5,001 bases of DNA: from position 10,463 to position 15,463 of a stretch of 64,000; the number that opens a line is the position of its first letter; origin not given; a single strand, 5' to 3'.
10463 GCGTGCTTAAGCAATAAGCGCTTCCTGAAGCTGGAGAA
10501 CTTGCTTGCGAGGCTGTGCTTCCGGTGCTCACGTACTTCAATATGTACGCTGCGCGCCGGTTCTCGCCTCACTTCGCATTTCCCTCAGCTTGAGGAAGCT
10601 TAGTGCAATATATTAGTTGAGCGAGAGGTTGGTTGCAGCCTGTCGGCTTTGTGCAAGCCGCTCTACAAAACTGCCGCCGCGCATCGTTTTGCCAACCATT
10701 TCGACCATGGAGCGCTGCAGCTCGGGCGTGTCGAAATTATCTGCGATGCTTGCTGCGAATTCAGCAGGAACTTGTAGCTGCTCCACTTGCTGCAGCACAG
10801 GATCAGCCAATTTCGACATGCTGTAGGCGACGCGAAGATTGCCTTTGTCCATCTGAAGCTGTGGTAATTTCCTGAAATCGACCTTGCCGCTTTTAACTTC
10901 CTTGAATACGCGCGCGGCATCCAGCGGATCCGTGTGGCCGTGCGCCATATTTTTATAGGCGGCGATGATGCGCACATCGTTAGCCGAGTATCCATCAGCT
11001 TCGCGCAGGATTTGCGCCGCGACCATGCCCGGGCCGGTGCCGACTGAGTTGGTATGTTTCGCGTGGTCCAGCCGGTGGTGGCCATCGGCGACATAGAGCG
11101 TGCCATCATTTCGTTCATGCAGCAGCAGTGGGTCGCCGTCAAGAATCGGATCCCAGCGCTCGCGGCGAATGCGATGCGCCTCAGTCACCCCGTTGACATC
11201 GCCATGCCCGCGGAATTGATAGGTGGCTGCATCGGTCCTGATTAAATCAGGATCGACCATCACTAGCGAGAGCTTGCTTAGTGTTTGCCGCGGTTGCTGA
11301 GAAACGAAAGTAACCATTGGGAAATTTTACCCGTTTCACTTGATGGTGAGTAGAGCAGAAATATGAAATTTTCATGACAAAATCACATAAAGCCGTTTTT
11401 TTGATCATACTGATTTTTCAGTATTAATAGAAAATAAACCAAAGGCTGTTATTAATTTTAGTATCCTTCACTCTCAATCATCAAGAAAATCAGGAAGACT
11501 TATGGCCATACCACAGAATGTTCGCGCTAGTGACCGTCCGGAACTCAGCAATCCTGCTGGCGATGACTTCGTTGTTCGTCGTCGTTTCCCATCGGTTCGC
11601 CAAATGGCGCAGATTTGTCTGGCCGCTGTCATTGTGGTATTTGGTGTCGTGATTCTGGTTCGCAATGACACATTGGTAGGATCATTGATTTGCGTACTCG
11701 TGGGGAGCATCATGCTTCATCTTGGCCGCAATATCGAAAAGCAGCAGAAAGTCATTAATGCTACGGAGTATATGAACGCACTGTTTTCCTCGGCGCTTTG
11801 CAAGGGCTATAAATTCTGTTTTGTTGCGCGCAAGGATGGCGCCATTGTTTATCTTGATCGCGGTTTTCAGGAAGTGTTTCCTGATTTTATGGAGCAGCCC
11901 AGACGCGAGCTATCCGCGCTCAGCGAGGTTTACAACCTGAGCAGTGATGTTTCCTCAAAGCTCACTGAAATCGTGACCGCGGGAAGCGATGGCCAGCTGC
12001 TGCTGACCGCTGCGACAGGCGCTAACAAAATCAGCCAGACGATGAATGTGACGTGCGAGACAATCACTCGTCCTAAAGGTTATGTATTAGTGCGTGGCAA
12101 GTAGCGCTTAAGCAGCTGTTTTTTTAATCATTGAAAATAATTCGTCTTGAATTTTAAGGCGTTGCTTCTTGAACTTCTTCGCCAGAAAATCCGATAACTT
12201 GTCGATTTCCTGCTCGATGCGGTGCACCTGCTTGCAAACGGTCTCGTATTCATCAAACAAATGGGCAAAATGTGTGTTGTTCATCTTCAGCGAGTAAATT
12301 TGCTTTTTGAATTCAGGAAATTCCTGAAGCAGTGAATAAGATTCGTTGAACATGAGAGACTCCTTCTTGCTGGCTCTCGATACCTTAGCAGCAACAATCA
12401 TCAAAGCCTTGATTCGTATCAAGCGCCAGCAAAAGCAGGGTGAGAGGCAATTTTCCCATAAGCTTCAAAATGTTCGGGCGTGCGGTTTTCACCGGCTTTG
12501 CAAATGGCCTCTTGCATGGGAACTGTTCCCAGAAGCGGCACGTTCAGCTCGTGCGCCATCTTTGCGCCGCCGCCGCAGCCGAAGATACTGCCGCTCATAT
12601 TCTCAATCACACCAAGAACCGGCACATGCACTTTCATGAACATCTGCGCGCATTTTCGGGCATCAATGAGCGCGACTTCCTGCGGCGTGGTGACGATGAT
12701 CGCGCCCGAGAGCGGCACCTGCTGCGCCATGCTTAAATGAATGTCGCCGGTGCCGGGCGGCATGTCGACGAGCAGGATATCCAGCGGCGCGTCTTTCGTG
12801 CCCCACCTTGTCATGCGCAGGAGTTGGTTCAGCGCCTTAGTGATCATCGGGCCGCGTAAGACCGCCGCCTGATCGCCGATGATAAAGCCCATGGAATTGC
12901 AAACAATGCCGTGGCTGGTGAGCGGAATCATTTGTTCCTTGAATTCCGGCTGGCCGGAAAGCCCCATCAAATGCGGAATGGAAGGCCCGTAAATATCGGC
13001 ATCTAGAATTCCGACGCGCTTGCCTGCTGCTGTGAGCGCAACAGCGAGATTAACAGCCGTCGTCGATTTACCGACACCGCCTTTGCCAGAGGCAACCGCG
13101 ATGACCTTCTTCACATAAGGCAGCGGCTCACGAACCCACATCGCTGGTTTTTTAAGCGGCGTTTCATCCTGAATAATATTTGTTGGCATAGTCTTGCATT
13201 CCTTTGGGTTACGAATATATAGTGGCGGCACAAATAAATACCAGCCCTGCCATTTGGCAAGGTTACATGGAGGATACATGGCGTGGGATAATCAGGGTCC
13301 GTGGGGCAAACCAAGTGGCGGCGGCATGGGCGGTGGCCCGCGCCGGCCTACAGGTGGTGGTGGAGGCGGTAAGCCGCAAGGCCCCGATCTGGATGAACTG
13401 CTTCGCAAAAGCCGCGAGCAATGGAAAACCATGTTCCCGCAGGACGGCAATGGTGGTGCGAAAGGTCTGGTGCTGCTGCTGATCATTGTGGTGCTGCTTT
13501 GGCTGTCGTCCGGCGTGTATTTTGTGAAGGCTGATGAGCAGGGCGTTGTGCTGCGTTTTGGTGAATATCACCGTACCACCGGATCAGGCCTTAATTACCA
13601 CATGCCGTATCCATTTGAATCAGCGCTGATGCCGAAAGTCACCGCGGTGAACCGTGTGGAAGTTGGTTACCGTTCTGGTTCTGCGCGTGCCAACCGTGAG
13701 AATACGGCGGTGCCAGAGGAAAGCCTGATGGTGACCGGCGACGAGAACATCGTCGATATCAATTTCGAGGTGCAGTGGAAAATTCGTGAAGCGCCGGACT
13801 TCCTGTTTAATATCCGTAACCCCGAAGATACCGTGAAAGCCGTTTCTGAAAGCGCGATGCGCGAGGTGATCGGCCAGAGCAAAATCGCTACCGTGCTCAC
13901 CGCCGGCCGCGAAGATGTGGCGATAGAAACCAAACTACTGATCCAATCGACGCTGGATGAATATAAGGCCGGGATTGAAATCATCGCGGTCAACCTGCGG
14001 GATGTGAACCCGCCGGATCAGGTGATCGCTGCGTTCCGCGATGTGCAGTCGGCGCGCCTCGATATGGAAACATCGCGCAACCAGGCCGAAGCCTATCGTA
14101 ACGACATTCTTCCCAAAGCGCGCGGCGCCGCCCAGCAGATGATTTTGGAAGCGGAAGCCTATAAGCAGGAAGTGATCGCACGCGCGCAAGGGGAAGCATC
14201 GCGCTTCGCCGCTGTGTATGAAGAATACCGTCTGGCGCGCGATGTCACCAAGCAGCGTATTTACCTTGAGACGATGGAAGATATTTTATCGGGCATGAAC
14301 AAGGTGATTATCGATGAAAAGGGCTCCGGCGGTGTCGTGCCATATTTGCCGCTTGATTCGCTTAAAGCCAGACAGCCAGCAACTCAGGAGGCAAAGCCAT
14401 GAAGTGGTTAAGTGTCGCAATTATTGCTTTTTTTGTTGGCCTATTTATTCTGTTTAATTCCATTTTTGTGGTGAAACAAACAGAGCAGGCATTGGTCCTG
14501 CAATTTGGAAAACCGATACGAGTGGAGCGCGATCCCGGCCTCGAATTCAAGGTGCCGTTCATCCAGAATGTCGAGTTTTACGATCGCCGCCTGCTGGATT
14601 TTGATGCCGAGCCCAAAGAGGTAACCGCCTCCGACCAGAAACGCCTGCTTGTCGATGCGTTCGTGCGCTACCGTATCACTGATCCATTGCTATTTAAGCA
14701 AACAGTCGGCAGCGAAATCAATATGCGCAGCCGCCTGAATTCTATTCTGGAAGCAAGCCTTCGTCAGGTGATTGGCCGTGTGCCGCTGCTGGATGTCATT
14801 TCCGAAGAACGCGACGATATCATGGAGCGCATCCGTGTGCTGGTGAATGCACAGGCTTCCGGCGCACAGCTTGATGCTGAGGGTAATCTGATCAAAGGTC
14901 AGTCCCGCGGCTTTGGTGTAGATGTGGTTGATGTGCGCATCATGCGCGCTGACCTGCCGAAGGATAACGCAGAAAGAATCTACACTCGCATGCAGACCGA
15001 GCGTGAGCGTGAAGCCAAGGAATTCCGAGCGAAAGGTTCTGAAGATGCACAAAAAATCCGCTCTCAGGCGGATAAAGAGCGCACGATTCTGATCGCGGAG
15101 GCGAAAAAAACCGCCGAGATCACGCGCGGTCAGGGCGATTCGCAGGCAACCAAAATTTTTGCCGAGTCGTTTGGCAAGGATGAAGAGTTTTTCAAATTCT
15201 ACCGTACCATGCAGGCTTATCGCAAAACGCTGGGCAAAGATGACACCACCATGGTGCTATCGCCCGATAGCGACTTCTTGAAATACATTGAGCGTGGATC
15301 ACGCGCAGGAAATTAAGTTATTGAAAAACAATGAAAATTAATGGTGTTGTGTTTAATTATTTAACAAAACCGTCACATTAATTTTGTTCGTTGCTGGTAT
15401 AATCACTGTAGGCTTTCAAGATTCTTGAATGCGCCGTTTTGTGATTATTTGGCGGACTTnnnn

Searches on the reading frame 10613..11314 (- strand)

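Call 3: search_protein_families(library=pfam, proteins=[window:10613-11314:-], max_evalue=1)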
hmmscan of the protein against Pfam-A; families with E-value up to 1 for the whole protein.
window:10613-11314:- (233 aa): 1 family
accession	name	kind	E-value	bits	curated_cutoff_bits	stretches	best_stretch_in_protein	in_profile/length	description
PF06245.16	DUF1015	-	0.012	15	25.8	1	69-87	202-220/325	Protein of unknown function (DUF1015)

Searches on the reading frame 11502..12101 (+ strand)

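Call 3: search_protein_families(library=pfam, proteins=[window:11502-12101:+], max_evalue=1)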
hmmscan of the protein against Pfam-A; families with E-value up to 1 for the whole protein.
window:11502-12101:+ (200 aa): 1 family
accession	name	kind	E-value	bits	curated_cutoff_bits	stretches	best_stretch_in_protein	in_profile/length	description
PF24377.1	DUF7533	-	0.0011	19.4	27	1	32-76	6-49/74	Family of unknown function (DUF7533)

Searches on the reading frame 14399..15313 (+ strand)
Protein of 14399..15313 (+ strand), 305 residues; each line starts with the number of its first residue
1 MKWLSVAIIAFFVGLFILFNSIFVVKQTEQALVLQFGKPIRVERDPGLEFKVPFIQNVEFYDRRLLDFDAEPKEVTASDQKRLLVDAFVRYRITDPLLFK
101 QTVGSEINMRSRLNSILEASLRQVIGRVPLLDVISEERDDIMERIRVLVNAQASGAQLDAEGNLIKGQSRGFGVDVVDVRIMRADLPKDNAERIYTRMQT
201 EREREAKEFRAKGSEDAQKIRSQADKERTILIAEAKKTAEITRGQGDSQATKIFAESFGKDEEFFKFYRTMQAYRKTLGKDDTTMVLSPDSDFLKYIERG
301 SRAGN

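Call 3: search_protein_families(library=pfam, proteins=[window:14399-15313:+], max_evalue=1)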
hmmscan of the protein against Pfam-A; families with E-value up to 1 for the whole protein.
window:14399-15313:+ (305 aa): 2 families
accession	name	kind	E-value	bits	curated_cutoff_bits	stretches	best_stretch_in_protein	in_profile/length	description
PF01145.31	Band_7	-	4.2e-31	108.8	23.6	1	24-213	2-174/176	SPFH domain / Band 7 family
PF00659.24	POLO_box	-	0.19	12.2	23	1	280-299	19-38/61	POLO box duplicated region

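Call 13: find_related_loci(query=window:14399-15313:+, collection=genome_contigs, flank=8000)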
Query window:14399-15313:+ (305 aa) in genome_contigs; peptide patterns used: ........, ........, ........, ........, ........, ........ (x = any residue, [..] = any of these).
599 stretches matched a pattern (row limit reached: there are more); 529 encode a relative of the query (tblastn E <= 1e-3); the best 80 are kept; 80 distinct loci.
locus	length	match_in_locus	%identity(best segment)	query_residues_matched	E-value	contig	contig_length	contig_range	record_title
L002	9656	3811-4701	71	1-300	4e-142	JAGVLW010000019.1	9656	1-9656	MAG: Alphaproteobacteria bacterium isolate SW_3 c_000000027753, whole genome shotgun sequence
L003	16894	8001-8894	70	1-300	3e-140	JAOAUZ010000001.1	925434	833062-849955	MAG: Rickettsiales bacterium isolate ssMAG-31 ss-C4, whole genome shotgun sequence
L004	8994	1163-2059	69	1-301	2e-139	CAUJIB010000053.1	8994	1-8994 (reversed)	MAG: Pseudomonadota bacterium isolate KLAP23 genome assembly, contig: KLAP23_840889, whole genome shotgun sequence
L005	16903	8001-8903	69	1-304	1e-137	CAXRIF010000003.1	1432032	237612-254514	MAG: Rickettsiales bacterium isolate YZ12B_2.110 genome assembly, contig: k141_1159665, whole genome shotgun sequence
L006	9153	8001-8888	70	1-298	6e-138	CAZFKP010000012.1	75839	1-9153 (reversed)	MAG TPA_asm: uncultured Rickettsiales bacterium isolate SRP287051_co1_173 genome assembly, contig: NODE_720_length_75839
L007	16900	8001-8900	69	1-300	3e-137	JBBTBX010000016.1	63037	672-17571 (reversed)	MAG: Pseudomonadota bacterium isolate H41-bin258_1 H41_bin258_1_000000000016, whole genome shotgun sequence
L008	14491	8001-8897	69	1-301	6e-136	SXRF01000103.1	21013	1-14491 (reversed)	MAG: Rickettsiales bacterium isolate F1-140-MAGs051 F1-140__c472061, whole genome shotgun sequence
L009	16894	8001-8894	68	1-300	1e-135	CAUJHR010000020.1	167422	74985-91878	MAG: Pseudomonadota bacterium isolate KLAP47 genome assembly, contig: KLAP47_435077, whole genome shotgun sequence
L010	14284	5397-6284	71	1-298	7e-136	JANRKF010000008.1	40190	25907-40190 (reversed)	MAG: Alphaproteobacteria bacterium isolate bins.82 k141_4700674, whole genome shotgun sequence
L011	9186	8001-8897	68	1-299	8e-136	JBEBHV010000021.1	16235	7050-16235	MAG: Rickettsiales bacterium isolate SF1_2_7 NODE_2720_length_16235_cov_3.059246, whole genome shotgun sequence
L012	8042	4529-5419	68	1-301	4e-135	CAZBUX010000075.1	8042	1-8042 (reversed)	MAG TPA_asm: uncultured Rickettsiales bacterium isolate SRP329715_co2_1 genome assembly, contig: NODE_15703_length_8042_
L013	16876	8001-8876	68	1-303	3e-135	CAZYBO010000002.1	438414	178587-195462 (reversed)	MAG TPA_asm: uncultured Rickettsiales bacterium isolate SRP302895_co1_247 genome assembly, contig: NODE_22_length_438414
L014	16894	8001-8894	67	1-300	5e-134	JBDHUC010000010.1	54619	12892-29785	MAG: Alphaproteobacteria bacterium isolate AS-MICRO-OLR.108 NODE_1556_length_54619_cov_8.792653, whole genome shotgun se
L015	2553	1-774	76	41-298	3e-141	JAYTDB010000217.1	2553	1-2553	MAG: Rickettsiales bacterium isolate GFS_1653 GFS_1653_216, whole genome shotgun sequence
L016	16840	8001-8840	56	9-302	6e-105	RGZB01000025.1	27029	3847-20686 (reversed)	MAG: Proteobacteria bacterium isolate WBA_2_307 contig_100_24, whole genome shotgun sequence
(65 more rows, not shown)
